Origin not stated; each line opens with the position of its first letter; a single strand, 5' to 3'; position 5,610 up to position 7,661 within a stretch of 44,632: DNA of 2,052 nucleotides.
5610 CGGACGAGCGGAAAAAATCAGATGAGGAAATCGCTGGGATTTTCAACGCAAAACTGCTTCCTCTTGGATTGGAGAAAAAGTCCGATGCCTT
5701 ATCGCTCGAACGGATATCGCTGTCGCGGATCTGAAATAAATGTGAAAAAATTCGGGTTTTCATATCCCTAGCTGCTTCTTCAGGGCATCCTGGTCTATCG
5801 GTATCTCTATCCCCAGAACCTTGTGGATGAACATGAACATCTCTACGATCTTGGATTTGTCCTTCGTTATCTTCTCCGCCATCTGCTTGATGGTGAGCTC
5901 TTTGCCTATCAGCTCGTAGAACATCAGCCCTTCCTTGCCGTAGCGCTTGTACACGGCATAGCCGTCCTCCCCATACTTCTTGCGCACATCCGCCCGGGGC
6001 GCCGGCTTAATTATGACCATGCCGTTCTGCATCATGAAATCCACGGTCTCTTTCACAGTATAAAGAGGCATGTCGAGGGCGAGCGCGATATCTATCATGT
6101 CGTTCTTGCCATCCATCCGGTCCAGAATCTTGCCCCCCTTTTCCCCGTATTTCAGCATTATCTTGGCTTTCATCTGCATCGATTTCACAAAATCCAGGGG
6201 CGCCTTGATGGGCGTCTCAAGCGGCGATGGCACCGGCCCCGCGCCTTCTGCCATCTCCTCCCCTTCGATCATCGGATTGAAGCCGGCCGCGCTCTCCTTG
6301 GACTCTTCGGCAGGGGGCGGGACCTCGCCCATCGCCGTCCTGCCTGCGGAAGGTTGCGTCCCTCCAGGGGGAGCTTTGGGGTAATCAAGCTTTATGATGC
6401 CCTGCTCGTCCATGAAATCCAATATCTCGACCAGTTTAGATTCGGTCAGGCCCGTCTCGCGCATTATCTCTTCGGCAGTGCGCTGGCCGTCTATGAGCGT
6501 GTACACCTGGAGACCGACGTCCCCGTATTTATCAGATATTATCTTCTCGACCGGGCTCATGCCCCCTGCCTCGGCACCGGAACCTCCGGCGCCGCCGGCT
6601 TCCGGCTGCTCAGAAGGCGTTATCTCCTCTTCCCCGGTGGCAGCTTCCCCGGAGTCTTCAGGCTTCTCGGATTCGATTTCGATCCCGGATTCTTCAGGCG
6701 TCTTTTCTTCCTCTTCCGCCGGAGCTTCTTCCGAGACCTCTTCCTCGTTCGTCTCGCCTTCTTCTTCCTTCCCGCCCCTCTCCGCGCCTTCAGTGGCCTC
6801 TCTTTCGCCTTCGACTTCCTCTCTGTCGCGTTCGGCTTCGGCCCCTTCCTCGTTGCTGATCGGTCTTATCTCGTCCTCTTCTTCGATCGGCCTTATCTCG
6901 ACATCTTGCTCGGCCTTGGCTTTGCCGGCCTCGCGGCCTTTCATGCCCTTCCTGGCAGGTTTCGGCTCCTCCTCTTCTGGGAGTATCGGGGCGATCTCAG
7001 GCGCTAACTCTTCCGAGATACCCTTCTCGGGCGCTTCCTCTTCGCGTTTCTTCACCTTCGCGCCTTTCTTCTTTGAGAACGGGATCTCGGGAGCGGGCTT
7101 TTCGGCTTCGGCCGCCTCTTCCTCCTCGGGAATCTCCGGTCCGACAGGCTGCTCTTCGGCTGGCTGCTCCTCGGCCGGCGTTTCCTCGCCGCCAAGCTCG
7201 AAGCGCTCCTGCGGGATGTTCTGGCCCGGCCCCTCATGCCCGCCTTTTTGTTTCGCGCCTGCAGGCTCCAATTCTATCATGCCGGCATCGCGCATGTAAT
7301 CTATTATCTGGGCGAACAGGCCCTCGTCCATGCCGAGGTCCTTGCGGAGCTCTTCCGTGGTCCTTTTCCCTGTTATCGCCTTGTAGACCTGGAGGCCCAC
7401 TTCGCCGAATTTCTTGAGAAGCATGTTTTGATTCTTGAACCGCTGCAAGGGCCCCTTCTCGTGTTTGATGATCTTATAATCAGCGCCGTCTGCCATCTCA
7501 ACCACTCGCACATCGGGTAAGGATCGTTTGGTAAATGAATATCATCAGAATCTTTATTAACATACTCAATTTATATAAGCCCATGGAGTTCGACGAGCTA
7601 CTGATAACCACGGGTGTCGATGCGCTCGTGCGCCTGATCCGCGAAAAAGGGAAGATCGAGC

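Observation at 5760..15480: Type IV pilus-like locus interleaved with three >550-aa acidic coiled-coil/winged-helix proteins: candidate undescribed surface-filament module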

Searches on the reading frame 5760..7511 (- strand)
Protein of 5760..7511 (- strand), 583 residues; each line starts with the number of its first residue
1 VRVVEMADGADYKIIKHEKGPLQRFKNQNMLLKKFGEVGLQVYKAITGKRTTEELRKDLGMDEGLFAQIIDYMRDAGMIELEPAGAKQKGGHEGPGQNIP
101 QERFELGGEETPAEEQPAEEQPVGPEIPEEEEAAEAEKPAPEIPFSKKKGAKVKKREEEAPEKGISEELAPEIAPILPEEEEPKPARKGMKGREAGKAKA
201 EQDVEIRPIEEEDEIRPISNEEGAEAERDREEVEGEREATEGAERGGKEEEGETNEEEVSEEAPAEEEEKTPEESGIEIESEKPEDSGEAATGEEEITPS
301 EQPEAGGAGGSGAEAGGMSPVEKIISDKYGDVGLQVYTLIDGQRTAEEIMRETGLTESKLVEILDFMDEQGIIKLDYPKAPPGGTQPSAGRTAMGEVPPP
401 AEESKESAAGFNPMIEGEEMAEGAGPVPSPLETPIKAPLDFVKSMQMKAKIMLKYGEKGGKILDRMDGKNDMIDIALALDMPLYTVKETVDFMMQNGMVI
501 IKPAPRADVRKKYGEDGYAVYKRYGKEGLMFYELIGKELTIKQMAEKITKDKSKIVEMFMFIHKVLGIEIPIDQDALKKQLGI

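Call 3: search_protein_families(library=pfam, proteins=[window:5760-7511:-], max_evalue=0.1)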
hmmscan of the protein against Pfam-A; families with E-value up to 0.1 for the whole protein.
window:5760-7511:- (583 aa): 8 families
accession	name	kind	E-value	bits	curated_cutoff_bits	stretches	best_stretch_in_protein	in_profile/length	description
PF16221.11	HTH_47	-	1.4e-05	25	27.1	1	462-499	39-76/78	winged helix-turn-helix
PF01978.25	TrmB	-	5.1e-05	23.5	25.6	0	339-374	18-53/68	Sugar-specific transcriptional regulator TrmB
PF01022.26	HTH_5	-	0.00023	21.4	22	1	337-374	9-46/47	Bacterial regulatory protein, arsR family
PF24409.1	wHTH-PRTase_assc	-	0.00031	21.1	27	0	341-374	9-42/83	wHTH-PRTase associated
PF24034.1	DUF7343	-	0.00095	19.4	27.6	1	341-374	16-49/62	Domain of unknown function (DUF7343)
PF12802.13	MarR_2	-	0.0017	18.9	27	0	50-85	21-56/61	MarR family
PF02002.24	TFIIE_alpha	-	0.0081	16.4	22.9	0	33-81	9-59/105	TFIIE alpha subunit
PF08784.17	RPA_C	-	0.024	15.8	22.6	0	474-499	74-99/106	Replication protein A C terminal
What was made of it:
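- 5760..7511 (-): g1: 583-aa (578-579 from ATG 7499) acidic soluble protein. It has four homologous winged-helix-like modules (about res 20-85, 316-374, 440-505, 509-579) joined by variable, disordered Glu/Pro-rich linkers, and is transcribed divergently from g2. Weak Pfam wHTH hits cover three modules (call 3).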

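Call 4: search_protein_families(library=ncbifam, proteins=[window:5760-7511:-], max_evalue=0.1)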
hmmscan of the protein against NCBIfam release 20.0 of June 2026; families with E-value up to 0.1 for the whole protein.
window:5760-7511:- (583 aa): 1 family
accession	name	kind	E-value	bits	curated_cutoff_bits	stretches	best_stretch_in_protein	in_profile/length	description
TIGR03859.1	PQQ_PqqD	equivalog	0.047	13.6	46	0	452-480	26-54/81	pyrroloquinoline quinone biosynthesis peptide chaperone PqqD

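Call 52: search_solved_structures(query=A3, max_evalue=1, show_alignments=3)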
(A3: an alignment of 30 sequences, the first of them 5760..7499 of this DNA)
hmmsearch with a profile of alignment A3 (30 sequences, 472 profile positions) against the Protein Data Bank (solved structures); distinct sequences matched with E-value up to 1: 2.
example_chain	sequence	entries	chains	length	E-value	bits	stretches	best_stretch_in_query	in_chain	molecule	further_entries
6qz9_0A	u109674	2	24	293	0.25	13.8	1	90-232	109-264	Proximal tail tube connector protein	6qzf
29vf_O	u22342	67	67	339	0.28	13.7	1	151-205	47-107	TATA-box-binding protein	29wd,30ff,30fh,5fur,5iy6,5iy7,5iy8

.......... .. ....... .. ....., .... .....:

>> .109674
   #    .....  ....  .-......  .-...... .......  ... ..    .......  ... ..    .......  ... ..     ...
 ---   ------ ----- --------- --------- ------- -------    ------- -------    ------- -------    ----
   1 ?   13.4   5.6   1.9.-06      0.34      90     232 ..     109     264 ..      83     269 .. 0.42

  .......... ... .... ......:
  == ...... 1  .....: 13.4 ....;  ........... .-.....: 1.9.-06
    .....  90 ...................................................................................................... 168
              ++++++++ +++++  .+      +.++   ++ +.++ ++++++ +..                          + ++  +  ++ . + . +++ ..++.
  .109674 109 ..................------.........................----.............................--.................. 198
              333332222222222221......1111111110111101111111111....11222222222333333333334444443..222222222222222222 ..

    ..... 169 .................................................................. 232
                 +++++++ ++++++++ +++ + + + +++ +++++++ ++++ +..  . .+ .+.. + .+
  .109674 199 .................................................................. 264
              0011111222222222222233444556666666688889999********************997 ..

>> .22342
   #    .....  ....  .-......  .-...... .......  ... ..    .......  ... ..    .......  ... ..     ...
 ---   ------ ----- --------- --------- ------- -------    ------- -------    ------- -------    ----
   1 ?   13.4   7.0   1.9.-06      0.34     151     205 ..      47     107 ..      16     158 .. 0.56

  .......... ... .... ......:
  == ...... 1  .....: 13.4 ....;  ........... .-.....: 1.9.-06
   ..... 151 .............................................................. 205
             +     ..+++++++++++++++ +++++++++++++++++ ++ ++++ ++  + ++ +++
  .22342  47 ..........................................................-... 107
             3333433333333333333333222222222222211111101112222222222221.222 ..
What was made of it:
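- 5760..7511 (-): No PDB relative (call 52).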
